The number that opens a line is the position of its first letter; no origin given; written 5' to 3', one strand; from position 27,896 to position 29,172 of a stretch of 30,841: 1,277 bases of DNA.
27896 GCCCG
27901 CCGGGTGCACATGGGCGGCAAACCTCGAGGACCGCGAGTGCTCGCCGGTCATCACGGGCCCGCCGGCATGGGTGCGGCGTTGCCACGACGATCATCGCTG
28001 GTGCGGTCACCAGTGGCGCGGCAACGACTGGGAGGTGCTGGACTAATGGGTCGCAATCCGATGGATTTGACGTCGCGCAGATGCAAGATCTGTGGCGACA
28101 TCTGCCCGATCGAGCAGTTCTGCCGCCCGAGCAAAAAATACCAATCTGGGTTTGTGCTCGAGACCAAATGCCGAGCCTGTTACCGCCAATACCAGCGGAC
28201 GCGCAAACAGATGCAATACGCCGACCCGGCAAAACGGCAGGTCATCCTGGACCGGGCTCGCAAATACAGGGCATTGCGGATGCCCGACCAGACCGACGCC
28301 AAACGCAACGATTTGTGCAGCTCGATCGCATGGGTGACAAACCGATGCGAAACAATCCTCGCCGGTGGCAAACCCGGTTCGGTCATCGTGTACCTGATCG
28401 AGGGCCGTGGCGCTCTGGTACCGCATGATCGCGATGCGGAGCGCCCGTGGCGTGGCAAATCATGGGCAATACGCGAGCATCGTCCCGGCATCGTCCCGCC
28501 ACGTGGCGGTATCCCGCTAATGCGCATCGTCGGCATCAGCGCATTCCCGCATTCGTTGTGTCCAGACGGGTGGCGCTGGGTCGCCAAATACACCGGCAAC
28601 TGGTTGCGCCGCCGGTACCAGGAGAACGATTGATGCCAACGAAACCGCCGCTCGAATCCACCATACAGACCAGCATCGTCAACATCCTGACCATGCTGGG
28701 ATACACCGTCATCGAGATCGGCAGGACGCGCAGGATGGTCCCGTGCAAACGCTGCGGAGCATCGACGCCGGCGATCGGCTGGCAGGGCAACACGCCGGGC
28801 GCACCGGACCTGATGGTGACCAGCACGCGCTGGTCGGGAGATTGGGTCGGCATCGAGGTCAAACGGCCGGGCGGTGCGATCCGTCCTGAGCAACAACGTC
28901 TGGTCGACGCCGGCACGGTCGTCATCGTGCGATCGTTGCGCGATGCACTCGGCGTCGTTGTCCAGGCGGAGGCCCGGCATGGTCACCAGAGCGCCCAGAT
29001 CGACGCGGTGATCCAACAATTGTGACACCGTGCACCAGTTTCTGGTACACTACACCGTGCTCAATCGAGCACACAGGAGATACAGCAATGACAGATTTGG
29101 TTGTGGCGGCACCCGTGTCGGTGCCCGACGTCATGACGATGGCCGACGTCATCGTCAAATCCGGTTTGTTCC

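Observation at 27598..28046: Two adjacent DUF2829-like (Tad2-family-like) domains in the early accessory region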

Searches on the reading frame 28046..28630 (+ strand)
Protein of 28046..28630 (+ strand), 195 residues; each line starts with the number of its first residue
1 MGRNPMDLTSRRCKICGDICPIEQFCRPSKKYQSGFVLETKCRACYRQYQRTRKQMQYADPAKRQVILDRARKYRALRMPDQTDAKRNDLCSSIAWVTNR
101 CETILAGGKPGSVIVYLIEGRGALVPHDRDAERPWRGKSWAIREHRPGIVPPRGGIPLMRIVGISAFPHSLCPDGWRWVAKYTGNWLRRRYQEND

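Call 5: search_protein_families(library=pfam, proteins=[window:28046-28630:+], max_evalue=1)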
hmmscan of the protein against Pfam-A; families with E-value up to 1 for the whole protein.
window:28046-28630:+ (195 aa): 0 families

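Call 6: search_protein_families(library=phrogs, proteins=[window:28046-28630:+], max_evalue=1)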
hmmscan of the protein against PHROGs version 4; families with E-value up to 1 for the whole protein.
window:28046-28630:+ (195 aa): 6 families
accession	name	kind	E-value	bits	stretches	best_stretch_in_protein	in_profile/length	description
phrog_1035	-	DNA, RNA and nucleotide metabolism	9e-05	23.4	1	9-75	62-137/271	endonuclease VII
phrog_2340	-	DNA, RNA and nucleotide metabolism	0.0023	19.1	1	8-78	6-78/171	endonuclease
phrog_2633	-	DNA, RNA and nucleotide metabolism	0.035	15.3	1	6-65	9-58/142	endonuclease VII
phrog_5558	-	moron, auxiliary metabolic gene and host takeover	0.059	14.6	1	9-61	64-113/130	Lar-like restriction alleviation protein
phrog_2255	-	DNA, RNA and nucleotide metabolism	0.064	13.7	1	10-63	53-100/211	HNH endonuclease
phrog_3273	-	unknown function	0.14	13.3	1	10-57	22-68/75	-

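Call 92: search_protein_families(library=ncbifam, proteins=[window:28046-28630:+], max_evalue=10)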
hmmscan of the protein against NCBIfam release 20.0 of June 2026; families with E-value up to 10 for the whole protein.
window:28046-28630:+ (195 aa): 4 families
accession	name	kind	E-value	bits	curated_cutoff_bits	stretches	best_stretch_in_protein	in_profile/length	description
TIGR04070.1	photo_TT_lyase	equivalog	0.063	12.2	400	1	24-83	71-131/338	spore photoproduct lyase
TIGR03224.1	benzo_boxA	equivalog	0.16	10.9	459.2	1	12-46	14-48/411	benzoyl-CoA 2,3-epoxidase subunit BoxA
TIGR02163.1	napH_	subfamily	0.32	10.5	213.05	1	11-47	204-241/255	NapH/MauN family ferredoxin-type protein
NF007013.0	PRK09477.1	equivalog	0.44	9.6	234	1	11-47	227-264/286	quinol dehydrogenase ferredoxin subunit NapH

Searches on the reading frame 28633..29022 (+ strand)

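Call 5: search_protein_families(library=pfam, proteins=[window:28633-29022:+], max_evalue=1)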
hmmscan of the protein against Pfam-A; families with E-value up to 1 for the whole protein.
window:28633-29022:+ (130 aa): 1 family
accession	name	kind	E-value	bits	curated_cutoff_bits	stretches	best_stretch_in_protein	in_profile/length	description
PF08774.17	VRR_NUC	-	0.01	16.3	23.8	1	51-91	58-99/116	VRR-NUC domain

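Call 6: search_protein_families(library=phrogs, proteins=[window:28633-29022:+], max_evalue=1)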
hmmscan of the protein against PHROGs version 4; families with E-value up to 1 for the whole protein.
window:28633-29022:+ (130 aa): 3 families
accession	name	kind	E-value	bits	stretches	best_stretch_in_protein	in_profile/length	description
phrog_93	-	DNA, RNA and nucleotide metabolism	1.1e-07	31.9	1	5-114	351-443/613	endonuclease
phrog_5702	-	DNA, RNA and nucleotide metabolism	0.0001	23.2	1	54-109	4-63/70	Holliday junction resolvase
phrog_824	-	unknown function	0.0028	18.6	1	51-89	108-146/265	-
